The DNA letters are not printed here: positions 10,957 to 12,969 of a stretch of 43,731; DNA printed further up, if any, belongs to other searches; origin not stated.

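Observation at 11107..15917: ThDP-dependent (acetolactate-synthase-like) enzyme with SDR, Gfo/Idh/MocA oxidoreductase and zinc-ribbon methyltransferase embedded in a nonulosonate operon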

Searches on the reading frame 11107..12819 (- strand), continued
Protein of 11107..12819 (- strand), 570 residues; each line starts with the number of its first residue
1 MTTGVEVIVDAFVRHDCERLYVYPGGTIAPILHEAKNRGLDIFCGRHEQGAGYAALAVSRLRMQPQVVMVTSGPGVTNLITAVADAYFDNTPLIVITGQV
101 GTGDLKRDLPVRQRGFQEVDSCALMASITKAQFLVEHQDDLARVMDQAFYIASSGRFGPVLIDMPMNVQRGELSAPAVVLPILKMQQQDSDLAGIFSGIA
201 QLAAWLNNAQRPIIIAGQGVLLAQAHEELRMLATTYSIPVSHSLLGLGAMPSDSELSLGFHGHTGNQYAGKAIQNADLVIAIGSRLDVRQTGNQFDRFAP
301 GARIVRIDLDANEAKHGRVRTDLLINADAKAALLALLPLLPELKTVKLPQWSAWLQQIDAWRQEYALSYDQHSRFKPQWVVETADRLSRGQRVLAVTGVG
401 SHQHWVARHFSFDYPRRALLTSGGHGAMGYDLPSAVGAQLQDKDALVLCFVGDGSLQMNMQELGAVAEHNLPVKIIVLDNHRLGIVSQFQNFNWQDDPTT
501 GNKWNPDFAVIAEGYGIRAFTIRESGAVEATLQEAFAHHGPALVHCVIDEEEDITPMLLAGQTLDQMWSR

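Call 24: find_related_loci(query=A1, collection=genome_contigs, flank=10000)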
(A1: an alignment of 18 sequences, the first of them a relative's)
Query A1 (570 aa) in genome_contigs; peptide patterns used: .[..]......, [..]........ (x = any residue, [..] = any of these).
600 stretches matched a pattern (row limit reached: there are more); 595 encode a relative of the query (tblastn E <= 1e-3); the best 80 are kept; 80 distinct loci.
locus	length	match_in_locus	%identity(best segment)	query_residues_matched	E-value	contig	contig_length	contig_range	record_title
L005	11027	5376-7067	60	4-570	0e+0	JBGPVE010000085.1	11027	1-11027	MAG: Gemmatimonadota bacterium isolate OBJ1_062018_110_25 k141_2446526_length_11027_cov_10.2075, whole genome shotgun se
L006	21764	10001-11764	55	3-568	0e+0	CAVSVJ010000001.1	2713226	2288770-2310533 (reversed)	MAG: uncultured Solirubrobacterales bacterium isolate MFD05841.bin.2.123 genome assembly, contig: contig_25250, whole ge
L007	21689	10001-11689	51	4-569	0e+0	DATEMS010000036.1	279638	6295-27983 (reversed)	MAG TPA_asm: Rhizomicrobium sp. isolate SMAG_U8948 k141_2135656, whole genome shotgun sequence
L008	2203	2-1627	52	22-567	0e+0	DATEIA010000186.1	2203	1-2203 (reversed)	MAG TPA_asm: Rhizomicrobium sp. isolate SMAG_U8825 k141_874707, whole genome shotgun sequence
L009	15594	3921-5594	52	4-567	1e-173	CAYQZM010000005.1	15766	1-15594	MAG TPA_asm: uncultured Rhizobium sp. isolate binchicken_co84_379 genome assembly, contig: k141_1658282, whole genome sh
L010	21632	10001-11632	50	20-568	9e-171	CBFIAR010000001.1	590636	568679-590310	MAG: Glaciecola sp. isolate Co_bin_590_strict genome assembly, contig: Co_bin_590_strict_c1, whole genome shotgun sequen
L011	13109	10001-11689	41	4-568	1e-150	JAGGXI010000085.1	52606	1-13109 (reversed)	MAG: Candidatus Aerophobetes bacterium isolate AUK148 PB_MBMC_102_c_000000000022, whole genome shotgun sequence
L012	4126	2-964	57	245-568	3e-121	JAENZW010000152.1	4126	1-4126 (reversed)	MAG: Actinomycetota bacterium isolate BM5_bin.17 BM5_bin17_NODE_2991_length_4126_cov_6.396708, whole genome shotgun sequ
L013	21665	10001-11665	36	3-567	2e-108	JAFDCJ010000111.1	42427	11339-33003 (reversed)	MAG: Deltaproteobacteria bacterium isolate MB3D_Bin_18 MB3D_Bin_18_MB3D_0306_000000517396, whole genome shotgun sequence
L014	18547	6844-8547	51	4-569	0e+0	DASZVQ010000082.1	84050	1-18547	MAG TPA_asm: Rhizomicrobium sp. isolate SMAG_U6135 k141_375206, whole genome shotgun sequence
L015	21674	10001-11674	37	3-567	4e-107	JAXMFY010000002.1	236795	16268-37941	MAG: Candidatus Competibacteraceae bacterium isolate STL-PRO99 C2.53.fa-2, whole genome shotgun sequence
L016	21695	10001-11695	34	1-567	8e-107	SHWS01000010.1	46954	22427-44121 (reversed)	MAG: Pelagibacteraceae bacterium isolate Baikal-deep-G37 BA1250-C1622, whole genome shotgun sequence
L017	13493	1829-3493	36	3-567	3e-106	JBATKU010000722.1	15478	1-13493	MAG: Desulfobacterales bacterium isolate MFD10234_ilm_asm_bin6 k127_319969, whole genome shotgun sequence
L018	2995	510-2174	35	3-567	3e-109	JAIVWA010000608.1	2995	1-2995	MAG: Gammaproteobacteria bacterium isolate HYP3_UM_18 NODE_7624_length_2995_cov_0.717922, whole genome shotgun sequence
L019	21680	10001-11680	37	3-567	1e-105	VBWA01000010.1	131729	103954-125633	MAG: Rhodocyclaceae bacterium isolate X1_MaxBin.001 scaffold_98, whole genome shotgun sequence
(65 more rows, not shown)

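Call 36: search_solved_structures(query=window:11107-12819:-, max_evalue=1e-94, show_alignments=5)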
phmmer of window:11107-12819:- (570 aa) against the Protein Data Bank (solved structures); distinct sequences matched with E-value up to 1e-94: 9.
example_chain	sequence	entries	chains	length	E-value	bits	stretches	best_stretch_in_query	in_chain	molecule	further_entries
7egv_A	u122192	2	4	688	1.7e-99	337.6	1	4-566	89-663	Acetolactate synthase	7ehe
1jsc_A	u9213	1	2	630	2.3e-96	327.2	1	3-567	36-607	ACETOHYDROXY-ACID SYNTHASE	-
6u9d_A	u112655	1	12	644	2.5e-96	327.1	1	3-567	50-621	Acetolactate synthase catalytic subunit, mitochondrial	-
1n0h_A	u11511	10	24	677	3e-96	326.8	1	3-567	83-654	Acetolactate synthase | Acetolactate synthase, mitochondrial | Acetolactate synthase catalytic subunit, mitochondrial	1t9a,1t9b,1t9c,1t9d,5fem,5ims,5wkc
6dek_A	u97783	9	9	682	2.1e-95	324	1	3-566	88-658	Acetolactate synthase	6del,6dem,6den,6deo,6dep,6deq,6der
7tzz_A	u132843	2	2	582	7.9e-95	322.1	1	4-566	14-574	Acetolactate synthase, chloroplastic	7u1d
7u25_A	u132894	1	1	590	9.5e-95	321.9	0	4-566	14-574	Acetolactate synthase, chloroplastic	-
6u9h_A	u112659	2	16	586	9.7e-95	321.8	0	4-566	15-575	Acetolactate synthase, chloroplastic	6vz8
1ybh_A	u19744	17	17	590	1e-94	321.8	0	4-566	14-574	Acetolactate synthase, chloroplast | Acetolactate synthase | Acetolactate synthase, chloroplastic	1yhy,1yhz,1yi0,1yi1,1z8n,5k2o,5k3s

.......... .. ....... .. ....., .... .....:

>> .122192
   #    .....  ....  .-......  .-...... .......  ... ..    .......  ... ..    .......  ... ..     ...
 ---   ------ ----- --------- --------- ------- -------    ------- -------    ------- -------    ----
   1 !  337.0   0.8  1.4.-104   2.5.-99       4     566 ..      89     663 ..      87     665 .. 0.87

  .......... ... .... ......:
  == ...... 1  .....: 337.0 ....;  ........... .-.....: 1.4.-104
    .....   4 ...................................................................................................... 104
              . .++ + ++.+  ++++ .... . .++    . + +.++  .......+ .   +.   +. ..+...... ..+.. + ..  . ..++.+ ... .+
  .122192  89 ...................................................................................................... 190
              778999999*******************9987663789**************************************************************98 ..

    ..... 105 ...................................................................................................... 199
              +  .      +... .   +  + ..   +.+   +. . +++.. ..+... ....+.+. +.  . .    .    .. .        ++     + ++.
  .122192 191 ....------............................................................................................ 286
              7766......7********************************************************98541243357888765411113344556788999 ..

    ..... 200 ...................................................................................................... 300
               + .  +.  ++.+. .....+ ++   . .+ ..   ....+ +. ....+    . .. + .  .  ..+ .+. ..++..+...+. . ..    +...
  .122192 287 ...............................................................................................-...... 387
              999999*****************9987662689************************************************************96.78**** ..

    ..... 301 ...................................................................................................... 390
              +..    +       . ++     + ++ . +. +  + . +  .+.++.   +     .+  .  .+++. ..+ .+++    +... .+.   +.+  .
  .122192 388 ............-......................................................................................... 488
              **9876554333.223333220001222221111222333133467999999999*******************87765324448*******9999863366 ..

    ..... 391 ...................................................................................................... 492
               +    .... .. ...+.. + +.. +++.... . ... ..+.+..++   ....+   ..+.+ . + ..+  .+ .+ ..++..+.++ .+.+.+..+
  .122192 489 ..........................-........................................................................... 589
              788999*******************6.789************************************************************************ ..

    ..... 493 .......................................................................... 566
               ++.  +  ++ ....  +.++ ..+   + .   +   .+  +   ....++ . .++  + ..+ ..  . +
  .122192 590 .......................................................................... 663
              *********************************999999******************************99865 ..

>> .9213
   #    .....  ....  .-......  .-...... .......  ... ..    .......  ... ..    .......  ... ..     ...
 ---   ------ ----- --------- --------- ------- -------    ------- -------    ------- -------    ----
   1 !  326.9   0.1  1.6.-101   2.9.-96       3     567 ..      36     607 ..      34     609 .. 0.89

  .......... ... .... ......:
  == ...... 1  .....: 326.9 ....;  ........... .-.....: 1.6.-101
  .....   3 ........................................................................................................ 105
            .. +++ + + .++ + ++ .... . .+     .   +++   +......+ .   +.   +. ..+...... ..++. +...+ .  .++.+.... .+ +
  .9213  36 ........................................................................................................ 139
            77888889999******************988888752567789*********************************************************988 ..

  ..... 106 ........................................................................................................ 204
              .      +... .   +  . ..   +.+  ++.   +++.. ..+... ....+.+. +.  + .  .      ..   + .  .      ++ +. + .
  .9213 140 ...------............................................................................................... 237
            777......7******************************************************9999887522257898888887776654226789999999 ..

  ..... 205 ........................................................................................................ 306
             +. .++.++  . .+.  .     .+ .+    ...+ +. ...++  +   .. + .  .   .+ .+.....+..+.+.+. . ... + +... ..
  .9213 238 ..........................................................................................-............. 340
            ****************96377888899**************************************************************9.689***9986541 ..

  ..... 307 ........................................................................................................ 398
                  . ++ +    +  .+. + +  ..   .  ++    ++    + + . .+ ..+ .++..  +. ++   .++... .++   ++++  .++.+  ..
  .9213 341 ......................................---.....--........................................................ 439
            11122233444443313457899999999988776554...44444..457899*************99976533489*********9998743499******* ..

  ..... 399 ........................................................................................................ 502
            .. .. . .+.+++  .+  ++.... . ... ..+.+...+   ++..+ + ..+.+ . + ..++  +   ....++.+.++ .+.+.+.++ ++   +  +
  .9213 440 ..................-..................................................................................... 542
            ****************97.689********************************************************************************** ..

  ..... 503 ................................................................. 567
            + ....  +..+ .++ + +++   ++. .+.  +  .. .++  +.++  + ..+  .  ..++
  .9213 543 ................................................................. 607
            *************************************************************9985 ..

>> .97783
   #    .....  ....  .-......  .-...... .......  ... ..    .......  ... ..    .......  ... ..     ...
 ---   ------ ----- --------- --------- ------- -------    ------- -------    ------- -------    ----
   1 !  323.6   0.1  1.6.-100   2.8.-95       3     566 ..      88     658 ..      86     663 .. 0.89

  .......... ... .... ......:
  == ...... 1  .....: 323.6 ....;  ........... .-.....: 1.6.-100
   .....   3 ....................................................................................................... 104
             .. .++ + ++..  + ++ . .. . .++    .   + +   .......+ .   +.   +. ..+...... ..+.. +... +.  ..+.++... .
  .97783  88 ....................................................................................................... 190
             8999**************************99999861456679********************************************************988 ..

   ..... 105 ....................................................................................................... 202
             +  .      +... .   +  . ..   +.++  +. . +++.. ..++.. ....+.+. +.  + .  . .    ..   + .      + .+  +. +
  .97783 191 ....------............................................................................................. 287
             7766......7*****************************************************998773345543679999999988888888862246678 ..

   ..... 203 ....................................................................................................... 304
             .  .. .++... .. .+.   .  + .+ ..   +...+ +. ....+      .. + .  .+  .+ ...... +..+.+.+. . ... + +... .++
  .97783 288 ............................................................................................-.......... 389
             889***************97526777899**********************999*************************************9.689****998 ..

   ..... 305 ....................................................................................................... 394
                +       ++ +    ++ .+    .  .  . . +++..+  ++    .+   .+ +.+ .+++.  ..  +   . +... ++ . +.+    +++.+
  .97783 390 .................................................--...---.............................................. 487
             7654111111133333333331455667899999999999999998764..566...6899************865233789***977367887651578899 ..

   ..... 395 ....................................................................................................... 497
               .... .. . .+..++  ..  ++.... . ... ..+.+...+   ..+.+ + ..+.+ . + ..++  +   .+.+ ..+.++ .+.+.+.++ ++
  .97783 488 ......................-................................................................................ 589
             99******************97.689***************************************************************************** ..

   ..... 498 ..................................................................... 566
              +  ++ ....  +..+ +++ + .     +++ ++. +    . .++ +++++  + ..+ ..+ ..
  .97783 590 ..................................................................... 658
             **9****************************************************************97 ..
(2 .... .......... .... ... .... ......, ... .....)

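Call 39: list_cluster_members(proteins=[P0002, P0006, P0021, P0047, P0056, P0061, P0069, P0079, P0096, P0120])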
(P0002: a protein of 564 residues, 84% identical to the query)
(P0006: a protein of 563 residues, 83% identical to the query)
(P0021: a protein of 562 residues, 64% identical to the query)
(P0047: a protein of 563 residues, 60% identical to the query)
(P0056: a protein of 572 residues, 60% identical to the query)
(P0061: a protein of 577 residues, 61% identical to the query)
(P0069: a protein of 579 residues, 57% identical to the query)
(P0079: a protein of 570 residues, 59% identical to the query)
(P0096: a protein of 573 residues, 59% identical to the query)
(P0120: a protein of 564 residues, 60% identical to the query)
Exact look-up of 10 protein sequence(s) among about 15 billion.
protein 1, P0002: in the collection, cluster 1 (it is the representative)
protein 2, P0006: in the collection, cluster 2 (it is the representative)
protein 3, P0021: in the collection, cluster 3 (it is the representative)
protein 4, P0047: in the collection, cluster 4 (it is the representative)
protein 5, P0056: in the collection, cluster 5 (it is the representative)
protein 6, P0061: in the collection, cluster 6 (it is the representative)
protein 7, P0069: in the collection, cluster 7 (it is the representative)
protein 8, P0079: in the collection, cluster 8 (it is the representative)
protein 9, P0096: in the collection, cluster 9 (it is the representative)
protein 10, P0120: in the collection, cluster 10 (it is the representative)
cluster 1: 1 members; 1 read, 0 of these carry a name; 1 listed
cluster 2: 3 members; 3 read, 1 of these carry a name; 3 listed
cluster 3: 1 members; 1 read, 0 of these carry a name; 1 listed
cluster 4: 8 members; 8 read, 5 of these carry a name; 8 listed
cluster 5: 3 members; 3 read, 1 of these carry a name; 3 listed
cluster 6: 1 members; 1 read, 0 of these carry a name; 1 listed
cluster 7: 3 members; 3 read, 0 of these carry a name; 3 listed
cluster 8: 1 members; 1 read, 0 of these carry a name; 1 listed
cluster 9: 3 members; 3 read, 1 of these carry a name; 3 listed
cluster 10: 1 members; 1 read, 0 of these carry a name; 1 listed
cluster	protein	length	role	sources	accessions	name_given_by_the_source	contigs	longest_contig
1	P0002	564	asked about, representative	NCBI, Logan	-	-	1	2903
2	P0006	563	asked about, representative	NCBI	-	-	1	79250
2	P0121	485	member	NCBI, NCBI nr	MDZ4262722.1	MAG: thiamine pyrophosphate-binding protein, partial [Pseudomonadota bacterium] | thiamine pyrophosphate-binding protein [Pseudomonadota bacterium]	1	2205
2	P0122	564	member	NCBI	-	-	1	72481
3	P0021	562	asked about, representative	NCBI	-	-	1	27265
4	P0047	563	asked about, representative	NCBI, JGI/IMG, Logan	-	-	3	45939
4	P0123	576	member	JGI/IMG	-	acetolactate synthase-1/2/3 large subunit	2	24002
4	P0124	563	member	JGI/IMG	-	acetolactate synthase-1/2/3 large subunit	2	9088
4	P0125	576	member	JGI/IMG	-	acetolactate synthase-1/2/3 large subunit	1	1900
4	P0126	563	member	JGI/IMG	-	acetolactate synthase-1/2/3 large subunit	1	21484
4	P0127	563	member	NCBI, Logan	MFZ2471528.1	MAG: thiamine pyrophosphate-binding protein [Methanothrix sp.]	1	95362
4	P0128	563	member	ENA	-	-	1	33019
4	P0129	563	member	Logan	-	-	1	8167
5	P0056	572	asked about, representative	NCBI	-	-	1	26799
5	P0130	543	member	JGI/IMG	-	acetolactate synthase-1/2/3 large subunit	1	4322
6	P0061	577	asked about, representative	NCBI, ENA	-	-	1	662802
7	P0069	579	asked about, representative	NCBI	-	-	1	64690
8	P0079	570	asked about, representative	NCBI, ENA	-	-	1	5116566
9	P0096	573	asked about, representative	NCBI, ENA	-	-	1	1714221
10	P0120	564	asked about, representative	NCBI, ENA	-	-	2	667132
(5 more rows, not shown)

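Call 40: find_encoding_contigs(protein=P0079, flank=10000, max_places=1)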
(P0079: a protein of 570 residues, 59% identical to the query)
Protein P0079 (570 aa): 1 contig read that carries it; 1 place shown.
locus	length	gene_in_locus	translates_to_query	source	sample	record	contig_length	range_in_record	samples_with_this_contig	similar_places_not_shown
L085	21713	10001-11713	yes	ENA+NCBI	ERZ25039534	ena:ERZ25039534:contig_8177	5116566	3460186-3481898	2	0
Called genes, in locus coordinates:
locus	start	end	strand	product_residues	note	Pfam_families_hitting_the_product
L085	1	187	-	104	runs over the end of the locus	-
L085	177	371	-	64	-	-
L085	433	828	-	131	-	PF07309:FlaF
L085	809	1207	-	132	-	PF07378:FlbT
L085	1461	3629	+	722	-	PF00515:TPR_1 (faint), PF07719:TPR_2 (faint), PF13174:TPR_6 (faint), PF13176:TPR_7 (faint), PF13424:TPR_12 (weak), PF13432:TPR_16 (weak), PF23914:TPR_CcmH_CycH (weak), PF13432:TPR_16 (weak), +7 more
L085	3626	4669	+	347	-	PF00106:adh_short (weak), PF01073:3Beta_HSD, PF01370:Epimerase, PF02719:Polysacc_synt_2, PF04321:RmlD_sub_bind, PF05368:NmrA, PF16363:GDP_Man_Dehyd, PF13460:NAD_binding_10, +2 more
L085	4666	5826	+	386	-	PF01041:DegT_DnrJ_EryC1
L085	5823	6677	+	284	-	PF03102:NeuB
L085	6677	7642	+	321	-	-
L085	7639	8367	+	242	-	PF02348:CTP_transf_3, PF12804:NTP_transf_3 (weak)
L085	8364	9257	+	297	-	PF13489:Methyltransf_23, PF13847:Methyltransf_31, PF08241:Methyltransf_11, PF08242:Methyltransf_12, PF13649:Methyltransf_25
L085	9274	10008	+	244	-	PF00106:adh_short, PF08659:KR, PF13561:adh_short_C2, PF23441:SDR (weak)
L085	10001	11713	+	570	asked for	PF02776:TPP_enzyme_N, PF00205:TPP_enzyme_M, PF02775:TPP_enzyme_C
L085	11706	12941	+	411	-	PF18130:ATPgrasp_N, PF02655:ATP-grasp_3 (weak), PF02786:CPSase_L_D2 (weak), PF18603:LAL_C2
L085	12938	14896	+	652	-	PF03065:Glyco_hydro_57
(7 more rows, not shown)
